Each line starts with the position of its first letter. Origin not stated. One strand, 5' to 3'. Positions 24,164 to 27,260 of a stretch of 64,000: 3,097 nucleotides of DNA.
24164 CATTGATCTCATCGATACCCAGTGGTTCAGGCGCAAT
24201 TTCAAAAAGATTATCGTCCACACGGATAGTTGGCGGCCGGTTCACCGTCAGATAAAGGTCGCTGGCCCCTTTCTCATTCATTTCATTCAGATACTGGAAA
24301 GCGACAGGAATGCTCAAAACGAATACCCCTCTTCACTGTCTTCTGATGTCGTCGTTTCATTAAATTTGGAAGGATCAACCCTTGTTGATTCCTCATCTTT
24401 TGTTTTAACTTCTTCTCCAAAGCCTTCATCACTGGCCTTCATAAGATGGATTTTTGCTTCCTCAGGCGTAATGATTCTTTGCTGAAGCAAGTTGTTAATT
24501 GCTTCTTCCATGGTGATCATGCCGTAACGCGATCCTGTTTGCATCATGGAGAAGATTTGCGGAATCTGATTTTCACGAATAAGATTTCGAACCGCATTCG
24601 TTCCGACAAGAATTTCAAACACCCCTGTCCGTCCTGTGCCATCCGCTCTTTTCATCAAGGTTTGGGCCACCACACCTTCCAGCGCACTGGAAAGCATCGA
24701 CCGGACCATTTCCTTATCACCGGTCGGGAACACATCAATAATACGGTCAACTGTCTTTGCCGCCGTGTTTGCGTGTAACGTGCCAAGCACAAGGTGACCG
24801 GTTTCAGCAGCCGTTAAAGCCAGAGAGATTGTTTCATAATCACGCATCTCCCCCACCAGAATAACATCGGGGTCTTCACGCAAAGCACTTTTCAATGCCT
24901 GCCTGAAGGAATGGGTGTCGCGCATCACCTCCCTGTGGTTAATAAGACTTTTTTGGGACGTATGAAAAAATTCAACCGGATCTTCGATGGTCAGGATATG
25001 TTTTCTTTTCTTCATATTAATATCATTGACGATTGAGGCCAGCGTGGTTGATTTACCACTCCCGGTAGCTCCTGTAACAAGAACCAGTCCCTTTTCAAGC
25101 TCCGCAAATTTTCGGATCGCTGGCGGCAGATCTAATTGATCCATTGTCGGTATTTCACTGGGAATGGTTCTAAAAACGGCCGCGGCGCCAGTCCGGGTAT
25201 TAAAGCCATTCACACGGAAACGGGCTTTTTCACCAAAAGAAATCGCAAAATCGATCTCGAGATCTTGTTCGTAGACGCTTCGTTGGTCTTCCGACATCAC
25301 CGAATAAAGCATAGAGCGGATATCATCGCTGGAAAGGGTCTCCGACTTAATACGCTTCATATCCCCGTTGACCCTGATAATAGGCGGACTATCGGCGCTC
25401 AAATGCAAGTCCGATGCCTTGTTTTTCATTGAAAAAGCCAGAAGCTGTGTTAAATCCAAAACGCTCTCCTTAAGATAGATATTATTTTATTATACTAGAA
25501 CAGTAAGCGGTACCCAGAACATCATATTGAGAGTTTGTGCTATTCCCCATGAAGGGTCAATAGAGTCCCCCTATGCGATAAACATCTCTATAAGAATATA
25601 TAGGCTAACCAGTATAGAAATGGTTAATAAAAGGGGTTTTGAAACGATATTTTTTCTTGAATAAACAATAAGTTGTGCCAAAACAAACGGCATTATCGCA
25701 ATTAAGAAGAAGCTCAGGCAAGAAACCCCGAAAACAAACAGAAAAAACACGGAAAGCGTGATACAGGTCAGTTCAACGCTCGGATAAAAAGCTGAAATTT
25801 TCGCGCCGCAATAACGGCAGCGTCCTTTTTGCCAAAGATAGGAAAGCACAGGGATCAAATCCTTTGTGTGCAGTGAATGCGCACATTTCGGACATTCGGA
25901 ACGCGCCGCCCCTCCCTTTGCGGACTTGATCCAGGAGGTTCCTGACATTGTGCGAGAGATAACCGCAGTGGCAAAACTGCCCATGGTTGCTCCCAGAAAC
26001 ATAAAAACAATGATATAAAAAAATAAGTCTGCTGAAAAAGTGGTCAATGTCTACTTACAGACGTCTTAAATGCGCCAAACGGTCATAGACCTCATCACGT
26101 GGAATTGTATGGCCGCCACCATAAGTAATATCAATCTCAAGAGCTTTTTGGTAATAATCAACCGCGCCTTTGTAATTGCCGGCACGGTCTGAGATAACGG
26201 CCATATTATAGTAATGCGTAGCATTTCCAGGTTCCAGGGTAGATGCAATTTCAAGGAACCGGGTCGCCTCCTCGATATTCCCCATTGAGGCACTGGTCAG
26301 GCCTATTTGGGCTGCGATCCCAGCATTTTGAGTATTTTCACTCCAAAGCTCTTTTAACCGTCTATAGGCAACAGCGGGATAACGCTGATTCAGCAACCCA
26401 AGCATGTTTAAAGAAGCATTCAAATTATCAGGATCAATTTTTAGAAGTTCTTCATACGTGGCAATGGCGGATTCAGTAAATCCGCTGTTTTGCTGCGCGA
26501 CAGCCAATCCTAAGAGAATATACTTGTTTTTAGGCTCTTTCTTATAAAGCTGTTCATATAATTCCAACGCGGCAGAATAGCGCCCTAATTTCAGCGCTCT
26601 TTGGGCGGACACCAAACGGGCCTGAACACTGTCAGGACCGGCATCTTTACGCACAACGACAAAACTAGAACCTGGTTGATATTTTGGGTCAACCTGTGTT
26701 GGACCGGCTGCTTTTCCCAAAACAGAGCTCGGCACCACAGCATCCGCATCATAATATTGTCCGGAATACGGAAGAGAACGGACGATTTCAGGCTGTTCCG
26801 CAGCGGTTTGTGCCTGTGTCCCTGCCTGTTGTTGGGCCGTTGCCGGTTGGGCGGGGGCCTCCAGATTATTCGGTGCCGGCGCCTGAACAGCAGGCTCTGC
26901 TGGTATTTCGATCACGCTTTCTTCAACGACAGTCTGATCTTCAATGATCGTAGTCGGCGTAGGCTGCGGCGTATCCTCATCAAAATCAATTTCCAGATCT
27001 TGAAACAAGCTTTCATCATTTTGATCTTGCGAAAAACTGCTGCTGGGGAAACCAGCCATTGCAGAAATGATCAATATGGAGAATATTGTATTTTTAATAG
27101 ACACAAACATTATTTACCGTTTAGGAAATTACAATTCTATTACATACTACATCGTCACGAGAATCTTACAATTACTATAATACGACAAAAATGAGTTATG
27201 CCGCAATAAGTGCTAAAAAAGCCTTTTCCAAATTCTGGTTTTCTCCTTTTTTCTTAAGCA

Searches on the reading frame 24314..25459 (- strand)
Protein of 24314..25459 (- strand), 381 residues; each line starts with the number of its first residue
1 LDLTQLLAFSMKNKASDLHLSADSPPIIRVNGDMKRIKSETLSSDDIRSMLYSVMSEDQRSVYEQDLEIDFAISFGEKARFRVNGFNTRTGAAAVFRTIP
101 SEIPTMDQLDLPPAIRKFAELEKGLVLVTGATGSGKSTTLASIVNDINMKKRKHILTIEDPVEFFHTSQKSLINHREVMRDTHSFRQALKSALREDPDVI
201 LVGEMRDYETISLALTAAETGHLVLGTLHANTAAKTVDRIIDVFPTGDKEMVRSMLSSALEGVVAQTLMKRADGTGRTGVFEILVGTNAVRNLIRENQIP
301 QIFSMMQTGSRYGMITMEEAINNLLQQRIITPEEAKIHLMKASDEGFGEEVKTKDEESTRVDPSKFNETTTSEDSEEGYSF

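Call 55: search_protein_families(library=pfam, proteins=[window:24314-25459:-], max_evalue=0.01)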
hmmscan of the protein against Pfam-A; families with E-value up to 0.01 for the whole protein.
window:24314-25459:- (381 aa): 14 families
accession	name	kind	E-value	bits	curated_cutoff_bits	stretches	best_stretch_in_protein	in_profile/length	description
PF00437.27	T2SSE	-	9.4e-52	176.3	24.9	1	6-283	15-288/370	Type II/IV secretion system protein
PF25199.1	nSTAND_NTPase5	-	2.6e-05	24.5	34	1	122-180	40-107/145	Novel STAND NTPase 5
PF01935.23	DUF87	-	8.4e-05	23.2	23.2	1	127-168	27-68/220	Helicase HerA, central domain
PF13401.12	AAA_22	-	0.00032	21.5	27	1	122-169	4-47/130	AAA domain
PF13604.12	AAA_30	-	0.0005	20.3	27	0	114-149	9-44/191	AAA domain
PF00004.35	AAA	-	0.00094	20.1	21.2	1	126-205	1-66/131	ATPase family associated with various cellular activities (AAA)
PF13476.12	AAA_23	-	0.0013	19.8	27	1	120-143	16-39/201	AAA domain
PF01580.24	FtsK_SpoIIIE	-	0.0013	18.6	24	1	124-145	40-61/221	FtsK/SpoIIIE family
PF13191.12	AAA_16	-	0.0016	19.4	32.6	1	122-154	23-52/167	AAA ATPase domain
PF09848.15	SLFN-g3_helicase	-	0.0018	18.1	24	1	125-194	3-52/354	Schlafen group 3, DNA/RNA helicase domain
PF13555.12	AAA_29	-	0.0019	18.4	27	1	123-140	22-39/61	P-loop containing region of AAA domain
PF00265.24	TK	-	0.0021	18.4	20.6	1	125-248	3-131/176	Thymidine kinase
PF20720.3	nSTAND3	-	0.0027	17.9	27.2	1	122-168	16-61/155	Novel STAND NTPase 3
PF04851.21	ResIII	-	0.0073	16.7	22.5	0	122-171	22-72/164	Type III restriction enzyme, res subunit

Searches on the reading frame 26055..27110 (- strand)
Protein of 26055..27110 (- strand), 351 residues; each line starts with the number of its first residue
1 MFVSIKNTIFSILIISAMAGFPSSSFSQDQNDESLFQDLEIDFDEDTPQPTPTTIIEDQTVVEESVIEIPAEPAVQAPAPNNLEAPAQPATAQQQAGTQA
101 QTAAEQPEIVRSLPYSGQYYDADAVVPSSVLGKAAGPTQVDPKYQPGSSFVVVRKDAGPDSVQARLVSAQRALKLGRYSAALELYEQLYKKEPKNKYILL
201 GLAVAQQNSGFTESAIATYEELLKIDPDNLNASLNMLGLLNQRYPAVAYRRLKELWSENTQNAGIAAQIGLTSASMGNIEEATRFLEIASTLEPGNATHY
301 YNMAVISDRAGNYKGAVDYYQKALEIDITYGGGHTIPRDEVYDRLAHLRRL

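Call 55: search_protein_families(library=pfam, proteins=[window:26055-27110:-], max_evalue=0.01)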
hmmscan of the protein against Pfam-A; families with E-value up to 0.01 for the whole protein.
window:26055-27110:- (351 aa): 22 families
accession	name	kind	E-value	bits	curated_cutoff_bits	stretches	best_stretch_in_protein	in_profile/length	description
PF07719.23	TPR_2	-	1.7e-17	62.5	27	1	300-327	4-31/34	Tetratricopeptide repeat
PF14559.12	TPR_19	-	6.1e-17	62.2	25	1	172-229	1-58/68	Tetratricopeptide repeat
PF13432.12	TPR_16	-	2.3e-15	57.1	32.7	2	169-229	4-64/65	Tetratricopeptide repeat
PF00515.34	TPR_1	-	1e-13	50.9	27.8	1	300-327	4-31/34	Tetratricopeptide repeat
PF13428.12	TPR_14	-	1.3e-13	50.6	23.5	1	163-204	2-43/44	Tetratricopeptide repeat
PF13414.12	TPR_11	-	3.2e-12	46.4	26.8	1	213-235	11-33/42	TPR repeat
PF13181.12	TPR_8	-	5.3e-12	45.3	25.7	1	300-327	4-31/34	Tetratricopeptide repeat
PF13176.12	TPR_7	-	8.3e-11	41.5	27.9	0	301-327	3-29/36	Tetratricopeptide repeat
PF13424.12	TPR_12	-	2.1e-09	37.9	30.1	2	268-327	8-75/77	Tetratricopeptide repeat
PF13174.12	TPR_6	-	8.6e-08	32.8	26.3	0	199-228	3-32/33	Tetratricopeptide repeat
PF23914.1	TPR_CcmH_CycH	-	1.4e-07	31.9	42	1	248-325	72-149/158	Cytochrome c-type biogenesis protein H TPR domain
PF13431.12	TPR_17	-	2.2e-07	31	24.4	0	291-316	7-32/34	Tetratricopeptide repeat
PF13374.12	TPR_10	-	2.3e-07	31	27.5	1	297-326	2-31/42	Tetratricopeptide repeat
PF24575.1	TPR_Slam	-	7.2e-07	30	35.2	0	162-205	47-90/104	Surface lipoprotein assembly modifier, N-terminal TPR repeats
PF04212.24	MIT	-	1.8e-06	28.4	30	1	296-325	3-32/66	MIT (microtubule interacting and transport) domain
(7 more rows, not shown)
